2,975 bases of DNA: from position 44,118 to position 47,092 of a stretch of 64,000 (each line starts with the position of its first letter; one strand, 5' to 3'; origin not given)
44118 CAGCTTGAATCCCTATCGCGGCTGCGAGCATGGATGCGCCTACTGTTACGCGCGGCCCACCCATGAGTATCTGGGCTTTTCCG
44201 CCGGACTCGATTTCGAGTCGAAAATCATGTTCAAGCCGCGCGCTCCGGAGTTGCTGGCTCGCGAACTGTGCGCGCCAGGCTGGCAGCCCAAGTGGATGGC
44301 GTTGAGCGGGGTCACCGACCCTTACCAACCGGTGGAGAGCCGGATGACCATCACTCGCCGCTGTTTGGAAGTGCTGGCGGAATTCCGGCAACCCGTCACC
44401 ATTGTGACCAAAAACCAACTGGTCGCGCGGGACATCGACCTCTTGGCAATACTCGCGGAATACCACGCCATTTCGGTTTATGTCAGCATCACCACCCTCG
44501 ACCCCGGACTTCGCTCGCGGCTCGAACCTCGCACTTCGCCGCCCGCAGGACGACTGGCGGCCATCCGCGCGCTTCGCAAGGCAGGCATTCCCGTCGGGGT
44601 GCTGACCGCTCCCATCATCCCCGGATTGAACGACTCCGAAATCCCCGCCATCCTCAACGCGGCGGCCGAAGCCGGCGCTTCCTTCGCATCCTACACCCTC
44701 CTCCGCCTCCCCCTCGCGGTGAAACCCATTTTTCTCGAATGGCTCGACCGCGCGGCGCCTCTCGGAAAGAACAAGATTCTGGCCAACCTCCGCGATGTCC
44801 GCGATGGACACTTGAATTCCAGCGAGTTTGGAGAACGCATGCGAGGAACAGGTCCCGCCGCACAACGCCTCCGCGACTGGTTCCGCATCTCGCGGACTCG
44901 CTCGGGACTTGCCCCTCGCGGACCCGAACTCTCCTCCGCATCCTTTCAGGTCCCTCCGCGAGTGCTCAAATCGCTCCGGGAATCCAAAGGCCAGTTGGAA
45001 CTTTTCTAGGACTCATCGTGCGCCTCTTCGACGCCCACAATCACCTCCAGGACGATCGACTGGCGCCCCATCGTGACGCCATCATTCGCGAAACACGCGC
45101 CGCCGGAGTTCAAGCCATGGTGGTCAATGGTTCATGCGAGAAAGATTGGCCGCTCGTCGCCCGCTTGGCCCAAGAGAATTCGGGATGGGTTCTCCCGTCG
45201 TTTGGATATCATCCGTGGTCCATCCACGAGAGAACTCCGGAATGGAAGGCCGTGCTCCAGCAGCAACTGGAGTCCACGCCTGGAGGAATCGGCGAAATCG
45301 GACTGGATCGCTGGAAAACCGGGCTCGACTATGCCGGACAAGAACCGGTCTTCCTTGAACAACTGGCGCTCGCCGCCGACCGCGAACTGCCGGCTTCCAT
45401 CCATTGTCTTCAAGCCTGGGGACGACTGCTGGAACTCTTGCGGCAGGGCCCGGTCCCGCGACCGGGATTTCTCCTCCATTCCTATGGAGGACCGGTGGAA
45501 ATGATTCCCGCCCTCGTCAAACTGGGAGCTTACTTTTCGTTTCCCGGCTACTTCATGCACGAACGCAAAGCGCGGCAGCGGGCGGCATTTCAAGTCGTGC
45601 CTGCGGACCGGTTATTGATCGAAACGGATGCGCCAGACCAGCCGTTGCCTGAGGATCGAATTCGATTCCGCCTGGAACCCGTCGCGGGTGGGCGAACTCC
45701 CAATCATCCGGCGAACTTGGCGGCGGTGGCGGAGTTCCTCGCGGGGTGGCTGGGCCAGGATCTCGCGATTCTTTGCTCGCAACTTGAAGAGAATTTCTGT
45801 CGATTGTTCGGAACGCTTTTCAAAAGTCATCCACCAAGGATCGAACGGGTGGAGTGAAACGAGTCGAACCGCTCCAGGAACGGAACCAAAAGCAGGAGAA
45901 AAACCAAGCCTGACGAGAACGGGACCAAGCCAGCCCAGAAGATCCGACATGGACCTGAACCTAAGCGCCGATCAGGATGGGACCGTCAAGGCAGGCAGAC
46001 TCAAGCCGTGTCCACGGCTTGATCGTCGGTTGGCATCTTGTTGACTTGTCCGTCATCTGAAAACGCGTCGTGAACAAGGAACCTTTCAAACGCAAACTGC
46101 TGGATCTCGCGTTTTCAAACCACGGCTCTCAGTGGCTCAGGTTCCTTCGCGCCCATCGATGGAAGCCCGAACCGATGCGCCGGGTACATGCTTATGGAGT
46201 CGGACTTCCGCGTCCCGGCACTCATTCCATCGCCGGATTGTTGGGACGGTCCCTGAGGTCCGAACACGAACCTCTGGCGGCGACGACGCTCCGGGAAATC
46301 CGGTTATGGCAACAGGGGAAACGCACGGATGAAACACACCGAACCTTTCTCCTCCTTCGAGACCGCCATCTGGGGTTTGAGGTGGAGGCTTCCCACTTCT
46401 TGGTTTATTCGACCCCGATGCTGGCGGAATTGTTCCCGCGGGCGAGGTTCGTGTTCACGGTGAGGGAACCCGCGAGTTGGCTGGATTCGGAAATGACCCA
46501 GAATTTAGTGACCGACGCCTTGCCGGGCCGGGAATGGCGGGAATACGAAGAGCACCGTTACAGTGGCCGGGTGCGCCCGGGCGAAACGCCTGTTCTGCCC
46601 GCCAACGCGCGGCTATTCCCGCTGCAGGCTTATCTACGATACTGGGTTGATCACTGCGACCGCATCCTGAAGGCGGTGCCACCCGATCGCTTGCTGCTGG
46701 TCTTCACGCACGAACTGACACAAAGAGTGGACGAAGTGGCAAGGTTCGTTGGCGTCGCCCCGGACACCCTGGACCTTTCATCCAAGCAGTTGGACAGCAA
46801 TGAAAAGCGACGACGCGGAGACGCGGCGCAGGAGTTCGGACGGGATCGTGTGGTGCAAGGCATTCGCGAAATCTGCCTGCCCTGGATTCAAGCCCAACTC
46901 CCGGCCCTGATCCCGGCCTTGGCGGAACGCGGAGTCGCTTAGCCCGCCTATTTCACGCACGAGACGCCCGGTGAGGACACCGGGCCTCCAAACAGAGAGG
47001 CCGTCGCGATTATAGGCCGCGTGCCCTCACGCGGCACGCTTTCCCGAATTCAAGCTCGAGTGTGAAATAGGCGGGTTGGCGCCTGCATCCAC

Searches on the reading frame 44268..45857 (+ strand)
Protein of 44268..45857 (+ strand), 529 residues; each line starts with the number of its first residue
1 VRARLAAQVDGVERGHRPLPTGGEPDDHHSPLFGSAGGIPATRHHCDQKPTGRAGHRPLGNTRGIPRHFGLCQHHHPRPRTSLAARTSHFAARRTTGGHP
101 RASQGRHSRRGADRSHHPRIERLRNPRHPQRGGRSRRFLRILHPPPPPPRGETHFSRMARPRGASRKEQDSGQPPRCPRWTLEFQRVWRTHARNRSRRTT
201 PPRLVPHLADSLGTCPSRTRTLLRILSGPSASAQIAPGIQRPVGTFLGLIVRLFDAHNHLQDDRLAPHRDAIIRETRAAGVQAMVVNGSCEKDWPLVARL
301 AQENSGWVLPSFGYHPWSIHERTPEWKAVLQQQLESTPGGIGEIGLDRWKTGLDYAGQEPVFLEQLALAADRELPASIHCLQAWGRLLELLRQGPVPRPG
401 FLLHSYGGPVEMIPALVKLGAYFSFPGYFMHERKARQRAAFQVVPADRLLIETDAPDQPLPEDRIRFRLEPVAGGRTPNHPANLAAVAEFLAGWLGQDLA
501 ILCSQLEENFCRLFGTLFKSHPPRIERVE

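Call 57: search_protein_families(library=pfam, proteins=[window:44268-45857:+], max_evalue=0.0001)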
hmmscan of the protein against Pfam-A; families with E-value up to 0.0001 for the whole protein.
window:44268-45857:+ (529 aa): 1 family
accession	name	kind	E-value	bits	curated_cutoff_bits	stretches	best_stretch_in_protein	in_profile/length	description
PF01026.27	TatD_DNase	-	2.7e-54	184.7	27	1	254-515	1-253/253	TatD related DNase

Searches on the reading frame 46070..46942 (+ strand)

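Call 57: search_protein_families(library=pfam, proteins=[window:46070-46942:+], max_evalue=0.0001)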
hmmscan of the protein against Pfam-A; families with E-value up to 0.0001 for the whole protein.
window:46070-46942:+ (290 aa): 1 family
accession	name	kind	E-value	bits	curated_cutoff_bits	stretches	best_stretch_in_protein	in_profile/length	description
PF17784.7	Sulfotransfer_4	-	1.9e-08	34.9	22.8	1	43-210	4-182/215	Sulfotransferase domain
